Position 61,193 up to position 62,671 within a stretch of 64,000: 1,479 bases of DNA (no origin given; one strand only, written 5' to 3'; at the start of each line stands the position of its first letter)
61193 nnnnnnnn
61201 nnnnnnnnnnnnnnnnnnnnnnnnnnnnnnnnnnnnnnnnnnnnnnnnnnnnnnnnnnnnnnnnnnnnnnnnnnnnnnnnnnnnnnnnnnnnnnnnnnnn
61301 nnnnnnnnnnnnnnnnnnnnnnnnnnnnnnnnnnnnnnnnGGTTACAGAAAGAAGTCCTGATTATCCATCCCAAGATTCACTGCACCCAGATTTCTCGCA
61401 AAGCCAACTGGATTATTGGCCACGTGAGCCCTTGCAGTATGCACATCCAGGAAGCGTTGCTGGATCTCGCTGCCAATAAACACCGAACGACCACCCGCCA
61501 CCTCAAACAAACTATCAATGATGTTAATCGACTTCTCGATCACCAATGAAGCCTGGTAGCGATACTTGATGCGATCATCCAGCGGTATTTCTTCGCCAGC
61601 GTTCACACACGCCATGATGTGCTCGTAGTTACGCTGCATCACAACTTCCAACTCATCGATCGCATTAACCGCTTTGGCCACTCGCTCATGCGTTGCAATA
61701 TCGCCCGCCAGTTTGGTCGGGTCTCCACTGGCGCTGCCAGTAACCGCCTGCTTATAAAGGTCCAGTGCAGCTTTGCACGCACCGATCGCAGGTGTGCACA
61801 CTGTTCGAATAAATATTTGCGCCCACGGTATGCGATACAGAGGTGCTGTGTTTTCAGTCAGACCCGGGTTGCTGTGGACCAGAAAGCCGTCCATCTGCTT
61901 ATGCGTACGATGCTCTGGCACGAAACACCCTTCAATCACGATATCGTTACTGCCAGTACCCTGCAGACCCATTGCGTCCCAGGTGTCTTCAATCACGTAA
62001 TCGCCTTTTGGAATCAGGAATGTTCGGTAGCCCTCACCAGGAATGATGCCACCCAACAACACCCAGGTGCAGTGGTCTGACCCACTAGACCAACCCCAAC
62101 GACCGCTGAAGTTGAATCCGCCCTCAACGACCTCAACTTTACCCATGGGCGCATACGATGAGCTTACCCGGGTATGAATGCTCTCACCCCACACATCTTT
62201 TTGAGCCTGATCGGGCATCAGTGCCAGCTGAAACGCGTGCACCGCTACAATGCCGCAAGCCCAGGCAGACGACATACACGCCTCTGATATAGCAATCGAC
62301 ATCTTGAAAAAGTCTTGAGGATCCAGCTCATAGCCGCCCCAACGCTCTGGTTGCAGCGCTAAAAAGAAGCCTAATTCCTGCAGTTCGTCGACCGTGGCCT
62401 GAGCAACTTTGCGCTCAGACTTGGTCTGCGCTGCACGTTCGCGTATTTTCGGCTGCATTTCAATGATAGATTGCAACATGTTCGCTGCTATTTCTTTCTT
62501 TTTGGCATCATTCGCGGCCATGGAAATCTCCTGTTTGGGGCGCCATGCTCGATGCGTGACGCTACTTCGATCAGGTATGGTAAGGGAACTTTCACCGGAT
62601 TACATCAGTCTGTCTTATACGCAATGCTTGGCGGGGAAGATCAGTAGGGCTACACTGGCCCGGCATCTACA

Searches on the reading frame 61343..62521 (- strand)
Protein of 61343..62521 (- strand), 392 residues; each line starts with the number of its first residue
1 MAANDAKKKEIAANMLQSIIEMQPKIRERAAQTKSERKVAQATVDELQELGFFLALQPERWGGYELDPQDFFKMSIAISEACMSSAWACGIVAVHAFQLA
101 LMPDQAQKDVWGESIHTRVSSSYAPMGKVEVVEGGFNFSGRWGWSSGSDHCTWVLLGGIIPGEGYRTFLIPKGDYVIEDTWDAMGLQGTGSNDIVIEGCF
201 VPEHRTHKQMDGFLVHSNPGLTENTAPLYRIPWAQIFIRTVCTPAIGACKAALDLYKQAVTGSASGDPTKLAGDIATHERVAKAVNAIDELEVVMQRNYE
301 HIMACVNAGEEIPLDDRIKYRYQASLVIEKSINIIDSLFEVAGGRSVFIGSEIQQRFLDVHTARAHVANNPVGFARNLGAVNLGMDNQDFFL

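Call 80: find_homologous_proteins(query=window:61343-62521:-, max_evalue=1e-120)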
Query window:61343-62521:- (392 aa): 1193 proteins with E <= 1e-120 among 7503 candidates; the best 120 are listed.
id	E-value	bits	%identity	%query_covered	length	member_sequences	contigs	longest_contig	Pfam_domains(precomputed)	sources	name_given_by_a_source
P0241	3.5e-266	900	100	100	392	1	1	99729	PF08028.17,PF02771.22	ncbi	ncbi:MAG: acyl-CoA dehydrogenase family protein [Pseudomonadales bacterium]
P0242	1.1e-257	872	96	100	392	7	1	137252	PF08028.17,PF02771.22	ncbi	ncbi:MAG: acyl-CoA dehydrogenase family protein [Pseudomonadota bacterium]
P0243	4.1e-233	792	85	100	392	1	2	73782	PF08028.17,PF02771.22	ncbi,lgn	ncbi:MAG: acyl-CoA dehydrogenase family protein [Pseudomonadales bacterium]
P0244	4.8e-228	775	83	98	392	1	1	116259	PF08028.17,PF02771.22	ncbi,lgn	-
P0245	2.3e-226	769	83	100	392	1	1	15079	PF08028.17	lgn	-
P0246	4.7e-225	765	82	100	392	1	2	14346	PF08028.17,PF02771.22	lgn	-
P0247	3.6e-202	690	73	100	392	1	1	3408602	PF08028.17,PF02771.22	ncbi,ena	-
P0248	3.8e-197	673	73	99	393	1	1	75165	PF08028.17,PF02771.22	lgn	-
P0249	3.8e-193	660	73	98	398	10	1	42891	PF08028.17,PF02771.22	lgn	-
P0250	2.8e-192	657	74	96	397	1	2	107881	PF08028.17,PF02771.22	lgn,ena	-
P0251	1.5e-191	655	69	100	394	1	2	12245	PF08028.17,PF02771.22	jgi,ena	-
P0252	8.5e-191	652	71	99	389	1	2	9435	PF08028.17,PF02771.22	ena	-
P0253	1.7e-190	651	87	80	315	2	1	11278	PF08028.17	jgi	-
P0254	8.0e-189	646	70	98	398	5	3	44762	PF08028.17,PF02771.22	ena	-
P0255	9.8e-189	645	70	98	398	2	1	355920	PF08028.17,PF02771.22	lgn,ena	-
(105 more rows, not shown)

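Call 81: find_encoding_contigs(protein=P0242, flank=4000, max_places=3)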
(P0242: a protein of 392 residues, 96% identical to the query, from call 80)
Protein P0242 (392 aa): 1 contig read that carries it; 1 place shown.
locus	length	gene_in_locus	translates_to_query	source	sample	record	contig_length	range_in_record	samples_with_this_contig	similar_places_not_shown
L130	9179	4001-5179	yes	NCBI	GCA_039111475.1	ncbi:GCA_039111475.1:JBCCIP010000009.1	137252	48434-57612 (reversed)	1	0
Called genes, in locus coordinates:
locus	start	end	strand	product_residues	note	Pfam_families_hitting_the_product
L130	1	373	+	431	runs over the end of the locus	PF04972:BON (weak), PF00691:OmpA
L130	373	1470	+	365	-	PF24161:CCDC39 (weak)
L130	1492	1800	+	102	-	PF01035:DNA_binding_1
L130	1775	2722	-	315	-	PF00126:HTH_1, PF03466:LysR_substrate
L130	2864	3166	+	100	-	-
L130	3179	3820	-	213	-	PF10604:Polyketide_cyc2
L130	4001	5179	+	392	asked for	PF02771:Acyl-CoA_dh_N (weak), PF08028:Acyl-CoA_dh_2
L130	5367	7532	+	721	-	PF08497:Radical_SAM_N, PF04055:Radical_SAM, PF11842:DUF3362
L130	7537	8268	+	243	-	PF01739:CheR (faint), PF13847:Methyltransf_31, PF08241:Methyltransf_11, PF08242:Methyltransf_12, PF13649:Methyltransf_25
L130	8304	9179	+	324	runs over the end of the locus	PF08003:Methyltransf_9, PF13489:Methyltransf_23, PF13847:Methyltransf_31, PF08241:Methyltransf_11, PF08242:Methyltransf_12, PF13649:Methyltransf_25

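Call 82: find_encoding_contigs(protein=P0241, flank=3000, max_places=2)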
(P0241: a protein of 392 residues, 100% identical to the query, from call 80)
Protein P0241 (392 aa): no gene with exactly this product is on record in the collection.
